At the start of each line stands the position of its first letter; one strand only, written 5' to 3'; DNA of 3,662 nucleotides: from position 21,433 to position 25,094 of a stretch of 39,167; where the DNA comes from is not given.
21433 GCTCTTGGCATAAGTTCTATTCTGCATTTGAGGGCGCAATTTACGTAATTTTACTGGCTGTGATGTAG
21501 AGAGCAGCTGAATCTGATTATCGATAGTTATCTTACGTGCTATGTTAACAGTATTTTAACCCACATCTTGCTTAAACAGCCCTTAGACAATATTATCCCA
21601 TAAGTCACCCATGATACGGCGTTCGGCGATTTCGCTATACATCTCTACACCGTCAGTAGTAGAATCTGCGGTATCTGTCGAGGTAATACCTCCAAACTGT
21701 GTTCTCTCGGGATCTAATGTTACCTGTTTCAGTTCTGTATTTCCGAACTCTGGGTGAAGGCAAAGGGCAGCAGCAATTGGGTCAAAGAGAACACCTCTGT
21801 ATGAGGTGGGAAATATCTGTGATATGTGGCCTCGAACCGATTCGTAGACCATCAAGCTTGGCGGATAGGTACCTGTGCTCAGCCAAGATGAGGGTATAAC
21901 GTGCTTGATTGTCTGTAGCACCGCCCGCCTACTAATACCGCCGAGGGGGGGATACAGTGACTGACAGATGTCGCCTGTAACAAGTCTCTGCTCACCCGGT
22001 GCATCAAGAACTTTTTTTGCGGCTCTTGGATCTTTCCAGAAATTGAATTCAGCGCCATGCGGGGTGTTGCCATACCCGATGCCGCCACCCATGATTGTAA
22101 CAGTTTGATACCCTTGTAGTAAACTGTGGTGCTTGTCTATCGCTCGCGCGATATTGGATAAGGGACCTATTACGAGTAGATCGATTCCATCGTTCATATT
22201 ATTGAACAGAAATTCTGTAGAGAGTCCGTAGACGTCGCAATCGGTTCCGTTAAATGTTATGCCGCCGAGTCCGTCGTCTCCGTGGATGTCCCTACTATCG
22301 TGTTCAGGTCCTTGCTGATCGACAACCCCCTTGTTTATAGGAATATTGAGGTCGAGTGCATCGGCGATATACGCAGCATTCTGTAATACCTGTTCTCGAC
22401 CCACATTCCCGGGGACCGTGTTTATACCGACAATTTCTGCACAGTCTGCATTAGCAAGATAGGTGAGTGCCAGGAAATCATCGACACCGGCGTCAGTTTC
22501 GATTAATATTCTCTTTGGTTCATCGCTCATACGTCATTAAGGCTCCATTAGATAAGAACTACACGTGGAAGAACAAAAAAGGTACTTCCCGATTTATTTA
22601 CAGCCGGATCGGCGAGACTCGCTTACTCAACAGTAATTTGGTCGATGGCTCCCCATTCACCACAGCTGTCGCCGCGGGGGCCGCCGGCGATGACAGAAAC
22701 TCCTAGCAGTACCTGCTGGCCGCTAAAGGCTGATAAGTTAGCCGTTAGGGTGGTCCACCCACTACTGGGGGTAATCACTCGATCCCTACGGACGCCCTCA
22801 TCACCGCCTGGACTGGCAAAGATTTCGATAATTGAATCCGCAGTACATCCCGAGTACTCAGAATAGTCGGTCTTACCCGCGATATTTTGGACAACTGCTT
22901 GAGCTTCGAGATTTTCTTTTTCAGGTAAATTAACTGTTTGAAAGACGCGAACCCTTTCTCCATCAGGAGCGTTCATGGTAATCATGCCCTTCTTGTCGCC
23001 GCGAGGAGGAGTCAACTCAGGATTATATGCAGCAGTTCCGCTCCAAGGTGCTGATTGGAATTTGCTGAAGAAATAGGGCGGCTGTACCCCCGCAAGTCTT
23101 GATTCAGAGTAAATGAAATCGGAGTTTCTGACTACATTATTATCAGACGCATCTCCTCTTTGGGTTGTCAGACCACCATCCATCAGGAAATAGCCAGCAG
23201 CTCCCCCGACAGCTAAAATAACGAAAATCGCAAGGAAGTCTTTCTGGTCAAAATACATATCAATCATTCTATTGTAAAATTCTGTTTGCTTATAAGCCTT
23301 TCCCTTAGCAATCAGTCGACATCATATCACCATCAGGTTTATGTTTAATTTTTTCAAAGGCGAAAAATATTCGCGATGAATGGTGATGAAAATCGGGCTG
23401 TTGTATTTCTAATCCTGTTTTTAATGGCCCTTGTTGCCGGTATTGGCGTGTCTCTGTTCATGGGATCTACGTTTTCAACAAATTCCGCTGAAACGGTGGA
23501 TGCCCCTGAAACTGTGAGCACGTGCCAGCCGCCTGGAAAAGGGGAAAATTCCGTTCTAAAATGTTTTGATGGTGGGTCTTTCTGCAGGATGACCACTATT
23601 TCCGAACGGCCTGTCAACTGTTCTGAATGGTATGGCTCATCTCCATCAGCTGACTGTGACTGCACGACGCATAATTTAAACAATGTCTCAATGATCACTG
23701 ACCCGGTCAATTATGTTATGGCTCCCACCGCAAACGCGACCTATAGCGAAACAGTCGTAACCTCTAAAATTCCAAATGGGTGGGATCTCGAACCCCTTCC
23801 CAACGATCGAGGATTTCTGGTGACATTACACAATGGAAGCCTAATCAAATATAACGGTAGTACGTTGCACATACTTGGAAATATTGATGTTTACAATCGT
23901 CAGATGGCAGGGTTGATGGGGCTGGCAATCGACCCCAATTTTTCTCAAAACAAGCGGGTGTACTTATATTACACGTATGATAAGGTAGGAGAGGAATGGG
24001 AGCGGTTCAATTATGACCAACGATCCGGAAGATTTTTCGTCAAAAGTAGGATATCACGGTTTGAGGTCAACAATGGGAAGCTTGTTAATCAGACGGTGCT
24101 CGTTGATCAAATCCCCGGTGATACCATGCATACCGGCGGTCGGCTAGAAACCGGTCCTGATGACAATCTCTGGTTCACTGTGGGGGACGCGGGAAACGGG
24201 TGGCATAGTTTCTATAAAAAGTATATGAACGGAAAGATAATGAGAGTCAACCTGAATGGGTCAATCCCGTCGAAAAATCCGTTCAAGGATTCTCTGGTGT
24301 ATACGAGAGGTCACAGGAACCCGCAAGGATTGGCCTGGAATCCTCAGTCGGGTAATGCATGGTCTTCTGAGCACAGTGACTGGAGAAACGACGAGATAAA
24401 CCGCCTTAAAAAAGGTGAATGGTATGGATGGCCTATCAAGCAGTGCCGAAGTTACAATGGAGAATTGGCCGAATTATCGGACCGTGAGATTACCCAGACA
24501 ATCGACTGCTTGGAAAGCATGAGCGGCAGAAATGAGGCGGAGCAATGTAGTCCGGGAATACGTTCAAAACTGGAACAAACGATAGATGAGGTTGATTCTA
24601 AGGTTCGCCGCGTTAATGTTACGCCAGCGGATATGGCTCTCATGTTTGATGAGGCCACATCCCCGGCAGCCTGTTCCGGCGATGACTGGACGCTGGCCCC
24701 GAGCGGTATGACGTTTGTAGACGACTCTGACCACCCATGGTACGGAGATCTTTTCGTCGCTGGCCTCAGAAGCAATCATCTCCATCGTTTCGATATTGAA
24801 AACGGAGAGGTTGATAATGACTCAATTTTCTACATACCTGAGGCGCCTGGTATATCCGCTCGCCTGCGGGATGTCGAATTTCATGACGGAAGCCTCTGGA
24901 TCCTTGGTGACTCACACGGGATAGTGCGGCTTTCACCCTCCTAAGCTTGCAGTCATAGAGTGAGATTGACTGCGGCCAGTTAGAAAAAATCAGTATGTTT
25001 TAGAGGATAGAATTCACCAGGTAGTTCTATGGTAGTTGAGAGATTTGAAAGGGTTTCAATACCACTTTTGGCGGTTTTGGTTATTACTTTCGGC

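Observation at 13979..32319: System-level hypothesis: an undescribed surface-modification pathway combining Mfn-type furan chemistry with polyprenyl carriers and GT-C exporters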

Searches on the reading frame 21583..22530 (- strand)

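Call 3: search_protein_families(library=pfam, proteins=[window:21583-22530:-], max_evalue=0.01)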
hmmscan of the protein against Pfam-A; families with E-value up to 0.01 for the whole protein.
window:21583-22530:- (315 aa): 1 family
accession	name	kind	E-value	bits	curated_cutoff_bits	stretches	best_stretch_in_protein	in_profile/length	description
PF01156.24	IU_nuc_hydro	-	2.1e-45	156.1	34.2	1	8-286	1-273/297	Inosine-uridine preferring nucleoside hydrolase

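Call 8: search_protein_families(library=ncbifam, proteins=[window:21583-22530:-], max_evalue=0.01)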
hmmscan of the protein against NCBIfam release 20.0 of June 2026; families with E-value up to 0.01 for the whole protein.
window:21583-22530:- (315 aa): 4 families
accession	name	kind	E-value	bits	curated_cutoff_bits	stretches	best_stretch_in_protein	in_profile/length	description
NF008036.0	PRK10768.1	equivalog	1.5e-26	93.2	382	1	7-188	4-190/304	ribonucleoside hydrolase RihC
NF007417.0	PRK09955.1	equivalog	9.6e-21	74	459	1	6-176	4-179/313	ribosylpyrimidine nucleosidase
NF052221.1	UridNuclsHydUriH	equivalog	6.6e-20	71.5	450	1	8-185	2-188/310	uridine-preferring nucleoside hydrolase UriH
NF007761.0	PRK10443.1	equivalog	3e-19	69.2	433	1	6-176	3-179/311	pyrimidine-specific ribonucleoside hydrolase RihA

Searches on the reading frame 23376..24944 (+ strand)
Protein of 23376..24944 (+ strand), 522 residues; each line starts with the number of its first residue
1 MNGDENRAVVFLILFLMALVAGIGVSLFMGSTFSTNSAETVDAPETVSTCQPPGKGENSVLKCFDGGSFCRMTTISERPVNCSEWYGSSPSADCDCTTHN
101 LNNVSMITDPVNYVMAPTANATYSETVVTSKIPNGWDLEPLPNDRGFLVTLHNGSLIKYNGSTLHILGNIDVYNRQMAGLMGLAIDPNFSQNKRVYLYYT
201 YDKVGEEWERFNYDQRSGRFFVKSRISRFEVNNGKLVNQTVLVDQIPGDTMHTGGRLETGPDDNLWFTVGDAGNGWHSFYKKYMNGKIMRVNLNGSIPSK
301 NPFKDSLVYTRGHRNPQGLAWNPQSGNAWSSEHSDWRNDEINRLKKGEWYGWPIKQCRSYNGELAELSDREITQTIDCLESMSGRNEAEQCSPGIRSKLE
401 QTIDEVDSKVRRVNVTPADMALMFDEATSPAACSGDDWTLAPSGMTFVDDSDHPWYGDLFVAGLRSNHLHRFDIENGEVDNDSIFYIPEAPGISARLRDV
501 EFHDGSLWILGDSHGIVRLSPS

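Call 4: search_protein_families(library=pfam, proteins=[window:23376-24944:+], max_evalue=0.01)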
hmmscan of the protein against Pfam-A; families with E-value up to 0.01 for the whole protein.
window:23376-24944:+ (522 aa): 1 family
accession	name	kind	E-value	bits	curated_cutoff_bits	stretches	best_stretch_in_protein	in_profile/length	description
PF07995.17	GSDH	-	7e-62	210.1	25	2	135-363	4-231/332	Glucose / Sorbosone dehydrogenase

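Call 8: search_protein_families(library=ncbifam, proteins=[window:23376-24944:+], max_evalue=0.01)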
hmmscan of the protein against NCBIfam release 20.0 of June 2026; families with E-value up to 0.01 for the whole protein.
window:23376-24944:+ (522 aa): 1 family
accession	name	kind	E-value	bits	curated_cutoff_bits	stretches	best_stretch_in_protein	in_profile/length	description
TIGR03606.1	non_repeat_PQQ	subfamily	2.5e-33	115.6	434.55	2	280-354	194-269/454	glucose/sorbosone family PQQ-dependent dehydrogenase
